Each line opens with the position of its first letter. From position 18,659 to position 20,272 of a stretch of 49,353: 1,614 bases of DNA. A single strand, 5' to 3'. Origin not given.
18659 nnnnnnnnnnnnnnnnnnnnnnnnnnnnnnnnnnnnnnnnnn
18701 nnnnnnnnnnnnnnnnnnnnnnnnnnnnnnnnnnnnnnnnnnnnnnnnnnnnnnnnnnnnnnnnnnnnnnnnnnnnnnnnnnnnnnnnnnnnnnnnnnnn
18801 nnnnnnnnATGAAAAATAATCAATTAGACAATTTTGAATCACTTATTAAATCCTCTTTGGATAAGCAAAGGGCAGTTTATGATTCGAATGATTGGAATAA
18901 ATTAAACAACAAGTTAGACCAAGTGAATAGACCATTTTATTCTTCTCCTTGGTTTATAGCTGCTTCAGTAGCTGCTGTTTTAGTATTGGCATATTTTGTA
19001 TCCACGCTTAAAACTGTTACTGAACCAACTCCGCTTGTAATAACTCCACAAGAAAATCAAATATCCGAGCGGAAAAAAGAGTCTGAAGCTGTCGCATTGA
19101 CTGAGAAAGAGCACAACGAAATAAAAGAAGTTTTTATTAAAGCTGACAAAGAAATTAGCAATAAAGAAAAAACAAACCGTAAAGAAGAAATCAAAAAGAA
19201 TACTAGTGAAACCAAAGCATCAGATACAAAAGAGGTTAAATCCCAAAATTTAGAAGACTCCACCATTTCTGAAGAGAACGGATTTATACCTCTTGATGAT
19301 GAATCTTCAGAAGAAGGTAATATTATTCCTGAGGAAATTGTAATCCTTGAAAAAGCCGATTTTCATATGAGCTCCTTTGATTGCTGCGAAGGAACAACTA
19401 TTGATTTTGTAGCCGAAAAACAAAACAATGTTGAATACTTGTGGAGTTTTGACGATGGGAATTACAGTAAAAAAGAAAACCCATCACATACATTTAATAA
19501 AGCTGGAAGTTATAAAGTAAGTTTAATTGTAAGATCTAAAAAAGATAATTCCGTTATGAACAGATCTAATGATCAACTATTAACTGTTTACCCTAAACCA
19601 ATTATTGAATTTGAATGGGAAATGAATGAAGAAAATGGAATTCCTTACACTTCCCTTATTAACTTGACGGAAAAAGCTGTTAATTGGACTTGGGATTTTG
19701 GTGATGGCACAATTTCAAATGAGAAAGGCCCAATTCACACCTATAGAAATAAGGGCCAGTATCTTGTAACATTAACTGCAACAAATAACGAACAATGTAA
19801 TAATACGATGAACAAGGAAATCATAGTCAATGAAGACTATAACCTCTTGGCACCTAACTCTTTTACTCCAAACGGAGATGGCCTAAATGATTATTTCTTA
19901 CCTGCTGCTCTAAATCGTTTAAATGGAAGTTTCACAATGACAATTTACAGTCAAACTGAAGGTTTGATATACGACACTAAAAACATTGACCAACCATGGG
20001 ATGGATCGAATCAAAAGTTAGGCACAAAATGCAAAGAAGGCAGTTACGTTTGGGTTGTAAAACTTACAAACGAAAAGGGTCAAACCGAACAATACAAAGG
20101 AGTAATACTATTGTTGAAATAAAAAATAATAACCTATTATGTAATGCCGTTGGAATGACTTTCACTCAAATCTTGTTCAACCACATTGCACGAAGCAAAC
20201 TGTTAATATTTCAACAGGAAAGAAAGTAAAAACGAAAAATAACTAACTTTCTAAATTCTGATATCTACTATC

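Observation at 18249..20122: ECF sigma factor coupled to a membrane-anchored protein that ends in a T9SS type-B sorting signal: candidate secretion-coupled anti-sigma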

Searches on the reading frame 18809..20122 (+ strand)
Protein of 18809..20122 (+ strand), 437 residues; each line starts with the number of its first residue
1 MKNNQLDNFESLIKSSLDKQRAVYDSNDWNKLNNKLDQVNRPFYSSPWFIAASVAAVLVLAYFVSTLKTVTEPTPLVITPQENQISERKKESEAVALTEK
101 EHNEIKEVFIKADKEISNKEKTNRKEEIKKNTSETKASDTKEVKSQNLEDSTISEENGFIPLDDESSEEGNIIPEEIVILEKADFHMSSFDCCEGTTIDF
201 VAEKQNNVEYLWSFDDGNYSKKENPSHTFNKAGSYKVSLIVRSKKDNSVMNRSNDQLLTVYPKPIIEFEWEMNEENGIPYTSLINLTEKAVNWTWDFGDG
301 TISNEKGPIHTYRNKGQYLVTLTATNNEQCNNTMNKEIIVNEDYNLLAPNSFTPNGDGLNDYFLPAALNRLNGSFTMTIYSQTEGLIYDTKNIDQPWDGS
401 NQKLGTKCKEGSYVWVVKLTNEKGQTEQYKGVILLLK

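Call 3: search_protein_families(library=pfam, proteins=[window:18809-20122:+], max_evalue=0.1)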
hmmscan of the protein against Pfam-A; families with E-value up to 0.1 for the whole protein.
window:18809-20122:+ (437 aa): 9 families
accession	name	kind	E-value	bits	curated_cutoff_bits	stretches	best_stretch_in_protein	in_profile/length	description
PF18911.6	PKD_4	-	1.9e-28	98.8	27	2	289-336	33-81/85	PKD domain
PF00801.26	PKD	-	2e-22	79.4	23.5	2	288-329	27-70/80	PKD domain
PF13585.12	CHU_C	-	2.7e-15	56.7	27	1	348-434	3-85/86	CHU_C Type IX secretion signal domain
PF16820.11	PKD_3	-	0.0002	21.6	26.3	0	204-241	29-66/68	PKD-like domain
PF08329.16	ChitinaseA_N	-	0.025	14.7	21.2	0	284-341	57-108/133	Chitinase A, N-terminal domain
PF12139.13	APS-reductase_C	-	0.031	14.9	25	0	288-346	20-75/82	Adenosine-5'-phosphosulfate reductase beta subunit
PF24871.1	Piezo_TM1-24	-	0.039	12.8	28.8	1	45-146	282-377/682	Piezo TM1-24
PF22770.2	POP1_C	-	0.071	13.8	24.3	0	72-148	16-97/174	POP1 C-terminal domain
PF22251.1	PFF1_TM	-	0.091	12.7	32.3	0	57-169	103-214/300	Vacuolar membrane protease, transmembrane domain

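Call 4: search_protein_families(library=ncbifam, proteins=[window:18809-20122:+], max_evalue=0.1)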
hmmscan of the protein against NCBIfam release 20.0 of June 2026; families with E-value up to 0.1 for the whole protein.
window:18809-20122:+ (437 aa): 2 families
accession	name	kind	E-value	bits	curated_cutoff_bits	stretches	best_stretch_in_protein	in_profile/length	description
TIGR00864.1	PCC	subfamily_domain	8.8e-09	32.3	1861.4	2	204-241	1422-1459/2700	polycystin cation channel protein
TIGR04131.1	Bac_Flav_CTERM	domain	5.9e-08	32.7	35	1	348-435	3-83/85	T9SS type B sorting domain-containing protein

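Call 6: find_homologous_proteins(query=window:18809-20122:+)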
Query window:18809-20122:+ (437 aa): 533 proteins with E <= 0.001 among 8000 candidates; the best 120 are listed.
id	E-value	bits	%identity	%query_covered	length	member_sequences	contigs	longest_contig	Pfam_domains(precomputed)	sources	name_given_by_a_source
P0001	1.4e-283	958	98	100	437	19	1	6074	PF16820.12,PF00801.27,PF13585.13,PF18911.7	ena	-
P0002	3.6e-242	822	84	100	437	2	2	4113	PF00801.27,PF13585.13,PF18911.7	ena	-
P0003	4.4e-229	779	79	100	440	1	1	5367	PF00801.27,PF13585.13,PF18911.7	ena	-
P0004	7.3e-229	778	79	100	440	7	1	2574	PF00801.27,PF13585.13,PF18911.7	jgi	-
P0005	1.5e-226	771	78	100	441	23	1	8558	PF00801.27,PF13585.13,PF18911.7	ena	-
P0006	2.0e-222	757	75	100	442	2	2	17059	PF00801.27,PF13585.13,PF18911.7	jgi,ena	jgi:gliding motility-associated-like protein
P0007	6.7e-222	755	76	100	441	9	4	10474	PF00801.27,PF13585.13,PF18911.7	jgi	jgi:gliding motility-associated-like protein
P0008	5.7e-218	742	75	100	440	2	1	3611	PF00801.27,PF13585.13,PF08329.17,PF18911.7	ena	-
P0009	1.6e-217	741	75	100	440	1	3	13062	PF00801.27,PF13585.13,PF18911.7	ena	-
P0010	7.7e-217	739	74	100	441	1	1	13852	PF00801.27,PF13585.13,PF18911.7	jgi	jgi:gliding motility-associated-like protein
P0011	8.2e-217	739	74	100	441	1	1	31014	PF00801.27,PF13585.13,PF18911.7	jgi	jgi:gliding motility-associated-like protein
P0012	1.5e-216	738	76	100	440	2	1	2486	PF00801.27,PF13585.13,PF18911.7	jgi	-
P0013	8.5e-216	735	74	100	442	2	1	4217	PF00801.27,PF13585.13,PF08329.17,PF18911.7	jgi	jgi:gliding motility-associated-like protein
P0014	6.8e-215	732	73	100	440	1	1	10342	PF00801.27,PF13585.13,PF18911.7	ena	-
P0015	3.8e-214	730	73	100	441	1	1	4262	PF00801.27,PF13585.13,PF08329.17,PF18911.7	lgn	-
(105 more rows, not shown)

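Call 9: find_related_loci(query=A1, collection=genome_contigs, flank=6000)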
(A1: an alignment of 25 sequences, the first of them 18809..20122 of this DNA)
Query A1 (437 aa) in genome_contigs; peptide patterns used: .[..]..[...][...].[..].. (x = any residue, [..] = any of these).
100 stretches matched a pattern; 88 encode a relative of the query (tblastn E <= 1e-3); the best 80 are kept; 80 distinct loci.
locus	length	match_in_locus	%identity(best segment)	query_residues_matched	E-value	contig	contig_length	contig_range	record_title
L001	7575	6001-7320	73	1-437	0e+0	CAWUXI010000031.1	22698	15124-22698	MAG: uncultured Flavobacteriales bacterium isolate HER22_SLD_50_bin_55_1 genome assembly, contig: HER22_SLD_50_bin_55-re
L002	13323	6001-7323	69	1-437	0e+0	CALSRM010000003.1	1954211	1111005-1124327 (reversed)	MAG: uncultured Flavobacteriales bacterium isolate K_MB401 genome assembly, contig: contig_17224_K_MB401, whole genome s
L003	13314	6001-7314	66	1-432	0e+0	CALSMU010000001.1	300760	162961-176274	MAG: uncultured Flavobacteriales bacterium isolate AF_MB37 genome assembly, contig: contig_2104_AF_MB37, whole genome sh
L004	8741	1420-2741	73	1-437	0e+0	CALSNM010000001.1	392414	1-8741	MAG: uncultured Flavobacteriales bacterium isolate C_MB131 genome assembly, contig: contig_15338_C_MB131, whole genome s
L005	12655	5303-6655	46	1-437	2e-118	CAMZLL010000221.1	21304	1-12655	uncultured Cryomorphaceae bacterium isolate TAG_MAG_00016 genome assembly, contig: TAG_MAG_00016_000000000062, whole gen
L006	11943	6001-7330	58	1-437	2e-156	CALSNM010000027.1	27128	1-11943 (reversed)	MAG: uncultured Flavobacteriales bacterium isolate C_MB131 genome assembly, contig: contig_15339_C_MB131, whole genome s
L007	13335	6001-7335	44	1-437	2e-109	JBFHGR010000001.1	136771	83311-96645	MAG: Parvicella sp. isolate Mix_sand07.2021.05.G.16 k141_1636542_length_136771_cov_14.5223, whole genome shotgun sequenc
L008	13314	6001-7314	41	1-433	7e-99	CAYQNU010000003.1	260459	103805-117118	MAG TPA_asm: uncultured Flavobacteriales bacterium isolate SRP329715_co2_57 genome assembly, contig: NODE_55_length_2604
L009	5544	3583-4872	37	1-435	7e-80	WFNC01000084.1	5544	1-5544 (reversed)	MAG: Flavobacteriales bacterium isolate S010_51 k151_137944, whole genome shotgun sequence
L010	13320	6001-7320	37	1-437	4e-78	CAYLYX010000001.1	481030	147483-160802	MAG TPA_asm: uncultured Flavobacteriales bacterium isolate SRP334346_co1_196 genome assembly, contig: NODE_10_length_481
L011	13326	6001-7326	35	1-437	6e-81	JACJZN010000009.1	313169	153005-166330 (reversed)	MAG: Flavobacteriales bacterium isolate HK-STAS-BACT-65 HK-STAS-BACT-65_9, whole genome shotgun sequence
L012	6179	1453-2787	36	1-437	9e-78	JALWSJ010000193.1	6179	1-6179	MAG: Flavobacteriales bacterium isolate M2_metabat2_scaf2bin.061 M2_NODE_22331_length_6179_cov_2.910278, whole genome sh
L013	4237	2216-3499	37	1-435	4e-72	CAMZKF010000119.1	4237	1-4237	uncultured Flavobacteriales bacterium isolate RB_MAG_00007 genome assembly, contig: RB_MAG_00007_000000000195, whole gen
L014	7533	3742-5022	36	6-436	4e-70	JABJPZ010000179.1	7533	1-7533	MAG: Crocinitomicaceae bacterium isolate SI075_bin79 k141_1736616, whole genome shotgun sequence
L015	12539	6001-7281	34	6-436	2e-68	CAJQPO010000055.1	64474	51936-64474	MAG: uncultured Flavobacteriales bacterium isolate 3_20180319_Bin_METABAT_290_1_1 genome assembly, contig: c_00000501117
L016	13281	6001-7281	33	9-437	4e-66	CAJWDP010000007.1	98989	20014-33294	MAG TPA_asm: uncultured Flavobacteriales bacterium isolate ERR599029_bin.105_MetaBAT_v2.12.1_MAG genome assembly, contig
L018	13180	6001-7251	31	5-437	1e-61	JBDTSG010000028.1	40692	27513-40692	MAG: Flavobacteriales bacterium isolate cluster3_bin.265 NODE_2511_length_40692_cov_7.834067, whole genome shotgun seque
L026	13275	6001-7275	30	2-437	2e-58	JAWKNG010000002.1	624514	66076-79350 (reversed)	MAG: Flavobacteriales bacterium isolate AC1.1 AC1.1.fa-2, whole genome shotgun sequence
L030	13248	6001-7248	30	5-437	1e-56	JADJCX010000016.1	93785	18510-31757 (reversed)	MAG: Flavobacteriales bacterium isolate Aved_18-Q3-R54-62_BATAC.823_sub tig00032584-10-952800, whole genome shotgun sequ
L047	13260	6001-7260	28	4-437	1e-46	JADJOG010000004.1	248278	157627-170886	MAG: Flavobacteriales bacterium isolate Fred_18-Q3-R57-64_BAT3C.352 tig00013640-10-2489860, whole genome shotgun sequenc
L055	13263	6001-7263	28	9-435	7e-42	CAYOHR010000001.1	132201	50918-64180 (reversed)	MAG TPA_asm: uncultured Flavobacteriales bacterium isolate binchicken_co179_377 genome assembly, contig: NODE_615_length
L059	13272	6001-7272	28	4-437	2e-40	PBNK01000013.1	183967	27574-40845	MAG: Crocinitomicaceae bacterium isolate SP19 MHASMcontig_2979413, whole genome shotgun sequence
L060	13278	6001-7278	29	4-437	2e-45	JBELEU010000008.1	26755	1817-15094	MAG: Crocinitomicaceae bacterium isolate REMEI059_ass_metaspades_bin.74 NODE_1169_length_26755_cov_5.916442, whole genom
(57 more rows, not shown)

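Call 50: search_protein_families(library=pfam, proteins=[L018:50-2311:+, L060:1642-3903:+, L047:1874-2845:+, L055:1809-5255:+, L026:7330-11091:+, L016:7352-12709:+], max_evalue=0.001)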
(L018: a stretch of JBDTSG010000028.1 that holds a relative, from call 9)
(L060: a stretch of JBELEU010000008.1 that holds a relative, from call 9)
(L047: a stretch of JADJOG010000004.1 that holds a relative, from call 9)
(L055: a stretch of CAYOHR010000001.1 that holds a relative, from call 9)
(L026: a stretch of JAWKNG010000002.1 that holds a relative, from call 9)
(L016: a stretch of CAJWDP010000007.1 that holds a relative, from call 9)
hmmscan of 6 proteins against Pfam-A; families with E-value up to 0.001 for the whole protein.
L018:50-2311:+ (753 aa): 4 families
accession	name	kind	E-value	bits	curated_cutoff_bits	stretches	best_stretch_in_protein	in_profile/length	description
PF13517.12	FG-GAP_3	-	3.3e-25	88.9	26.9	2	401-477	1-60/61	FG-GAP-like repeat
PF01839.29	FG-GAP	-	8.6e-15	54.7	22.1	0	526-551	9-32/37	FG-GAP repeat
PF18962.6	Por_Secre_tail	-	1e-09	38.9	27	1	681-751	3-75/75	Secretion system C-terminal sorting domain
PF14783.12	BBS2_Mid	-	0.00042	20.8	27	0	465-488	4-27/108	Ciliary BBSome complex subunit 2, middle region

L060:1642-3903:+ (753 aa): 2 families
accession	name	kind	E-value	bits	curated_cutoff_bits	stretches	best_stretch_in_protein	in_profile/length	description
PF13517.12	FG-GAP_3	-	1.8e-19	70.5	26.9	2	340-414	1-60/61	FG-GAP-like repeat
PF18962.6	Por_Secre_tail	-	3.6e-09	37.2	27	1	688-749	3-73/75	Secretion system C-terminal sorting domain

L047:1874-2845:+ (323 aa): 2 families
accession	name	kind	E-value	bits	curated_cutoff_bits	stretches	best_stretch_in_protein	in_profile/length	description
PF13517.12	FG-GAP_3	-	1.3e-08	35.7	26.9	2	55-124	1-60/61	FG-GAP-like repeat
PF01839.29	FG-GAP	-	3.1e-05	24.2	22.1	0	178-196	7-25/37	FG-GAP repeat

L055:1809-5255:+ (1148 aa): 7 families
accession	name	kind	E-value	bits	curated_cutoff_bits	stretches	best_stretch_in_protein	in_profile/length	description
PF13573.12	SprB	-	1.3e-33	114.7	28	5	573-607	1-36/37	SprB repeat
PF13585.12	CHU_C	-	5.7e-14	52.5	27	1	1054-1141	2-85/86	CHU_C Type IX secretion signal domain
PF18911.6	PKD_4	-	2.9e-10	40.5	27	2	895-959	12-78/85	PKD domain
PF00801.26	PKD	-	1.2e-05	25.6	23.5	1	987-1039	16-73/80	PKD domain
PF19408.5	PKD_6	-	6.6e-05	23.6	25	1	892-957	9-75/82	PKD-like domain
PF06832.18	BiPBP_C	-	0.00034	20.9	26.8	0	447-472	59-84/90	Penicillin-Binding Protein C-terminus Family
PF19081.6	Ig_7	-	0.00061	20.5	27.3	1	815-874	10-75/84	Ig-like domain CHU_C associated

L026:7330-11091:+ (1253 aa): 5 families
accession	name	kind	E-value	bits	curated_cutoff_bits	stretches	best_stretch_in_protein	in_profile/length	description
PF18911.6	PKD_4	-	1.7e-20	73.3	27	1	203-273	11-81/85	PKD domain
PF13585.12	CHU_C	-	2.6e-17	63.2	27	1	1163-1246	3-81/86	CHU_C Type IX secretion signal domain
PF00801.26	PKD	-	9.6e-10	38.8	23.5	1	208-271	13-75/80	PKD domain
PF01483.27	P_proprotein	-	1.7e-06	28.5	21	1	355-424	4-64/86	Proprotein convertase P-domain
PF22352.2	K319L-like_PKD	-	5e-05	23.7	27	0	522-563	44-84/84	K319L-like, PKD domain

L016:7352-12709:+ (1785 aa): 5 families
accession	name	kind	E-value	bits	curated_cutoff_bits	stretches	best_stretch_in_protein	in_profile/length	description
PF13573.12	SprB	-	1.2e-41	140.5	28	6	980-1015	1-37/37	SprB repeat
PF18911.6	PKD_4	-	8e-30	103.2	27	3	1522-1594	3-77/85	PKD domain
PF00801.26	PKD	-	2.7e-14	53.4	23.5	3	328-383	6-65/80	PKD domain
PF13585.12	CHU_C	-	2e-11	44.3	27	1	1697-1783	3-86/86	CHU_C Type IX secretion signal domain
PF07495.19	Y_Y_Y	-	7.8e-05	22.9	26.6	0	1631-1678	4-51/65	Y_Y_Y domain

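Call 52: predict_structure(alignment_id=A4)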
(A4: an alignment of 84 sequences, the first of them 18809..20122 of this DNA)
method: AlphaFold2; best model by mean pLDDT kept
length: 437 residues; sequences in the alignment: 84
mean_pLDDT: 71.6   pTM: 0.49
mean pLDDT of the five models: 71.6, 70.5, 70.4, 70.1, 69.3
residues with pLDDT >= 90: 164; 70-90: 103; 50-70: 51; < 50: 119
segments of 3 or more residues with pLDDT < 50: 1-3, 40-46, 48-98, 100-102, 120-173
pLDDT, mean of each block of 10 residues (from residue 1): 58 71 70 66 46 42 38 32 30 36 54 56 35 30 30 33 35 54 89 97 91 96 96 97 85 95 97 84 95 95 94 92 97 96 70 75 81 86 91 90 91 90 83 85
secondary structure, 60 per line:
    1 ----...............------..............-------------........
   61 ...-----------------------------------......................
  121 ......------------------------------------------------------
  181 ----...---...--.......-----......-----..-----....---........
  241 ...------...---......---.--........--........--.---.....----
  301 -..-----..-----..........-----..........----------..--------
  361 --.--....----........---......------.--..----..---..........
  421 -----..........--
elements in order: H5-19 H26-39 H53-63 H99-126 E185-187 E191-193 E196-202 E208-213 E226-229 E233-243 E250-252 E256-261 E268-275 E278-285 E292-296 E316-325 E331-340 H366-369 E374-381 E385-390 E411-420 E426-435

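Call 56: fold_search(model_id=the predicted structure, library=pdb)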
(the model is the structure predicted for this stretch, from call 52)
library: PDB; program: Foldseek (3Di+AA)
matches with E <= 10: 1795; with E <= 0.001: 167
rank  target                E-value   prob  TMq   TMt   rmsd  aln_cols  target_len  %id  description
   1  9flw_A                3.4e-09  1.00  0.29  0.26  12.6       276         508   13  CryoEM structure of the fragment-6 (3571-4078) in the grappling hook protein A (GhpA) in the bacterium Aureispira sp.  (released 2024-10-16)
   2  9fls_A                9.1e-09  1.00  0.25  0.31  11.9       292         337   15  CryoEM structure of the fragment-3 (2061-2397) in the grappling hook protein A (GhpA) in the bacterium Aureispira sp.  (released 2024-10-16)
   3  9flp_A                2.1e-08  1.00  0.30  0.16  11.2       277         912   14  CryoEM structure of the neck (1403-2314) in the grappling hook protein A (GhpA) in the bacterium Aureispira sp. CCB-QB (released 2024-10-16)
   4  9flu_A                2.3e-08  1.00  0.28  0.35  11.0       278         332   14  CryoEM structure of the fragment-1 (3402-3733) in the grappling hook protein A (GhpA) in the bacterium Aureispira sp.  (released 2024-10-16)
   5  9g8b_A                2.5e-08  1.00  0.30  0.36  10.8       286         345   13  CryoEM structure of the fragment-2 (2892-3236) in the grappling hook protein A (GhpA) in the bacterium Aureispira sp.  (released 2024-10-16)
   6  9fly_A                4.1e-08  1.00  0.24  0.14  11.4       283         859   13  CryoEM structure of the base (4151-5009) in the grappling hook protein A (GhpA) in the bacterium Aureispira sp. CCB-QB (released 2024-10-16)
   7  9flv_A                5.4e-08  1.00  0.27  0.28  11.4       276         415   12  CryoEM structure of the fragment-5 (2393-2807) in the grappling hook protein A (GhpA) in the bacterium Aureispira sp.  (released 2024-10-16)
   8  9flx_A                1.1e-07  1.00  0.18  0.21  25.3       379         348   12  CryoEM structure of the fragment-4 (4074-4421) in the grappling hook protein A (GhpA) in the bacterium Aureispira sp.  (released 2024-10-16)
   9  2yn3_B                1.2e-07  1.00  0.19  0.28  13.8       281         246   13  Structural insight into the giant calcium-binding adhesin SiiE: implications for the adhesion of Salmonella enterica t (released 2013-04-03)
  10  6e57_D                6.2e-07  1.00  0.17  0.18  19.6       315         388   11  Bacteroides ovatus mixed-linkage glucan utilization locus (MLGUL) SGBP-B in complex with mixed-linkage heptasaccharide (released 2019-05-29)
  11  8d6a_A                1.1e-06  1.00  0.23  0.25  20.2       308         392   11  Cryo-EM structure of human LIF signaling complex: model containing the interaction core region (released 2023-03-29)
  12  3r8q                  1.3e-06  1.00  0.23  0.32  10.8       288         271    9  Structure of Fibronectin domain 12-14 (released 2012-04-11)
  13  1l0q_A                1.3e-06  1.00  0.17  0.18  12.8       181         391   19  Tandem YVTN beta-propeller and PKD domains from an archaeal surface layer protein (released 2002-11-06)
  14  8d82_A                1.3e-06  1.00  0.21  0.17  21.0       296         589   10  Cryo-EM structure of human IL-6 signaling complex in detergent: model containing full extracellular domains (released 2023-03-29)
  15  7s64_A                1.9e-06  1.00  0.17  0.07  19.2       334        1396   13  Intermediate-form oocyte/egg Alpha-2-Macroglobulin (A2Moo) tetramer (released 2022-01-05)
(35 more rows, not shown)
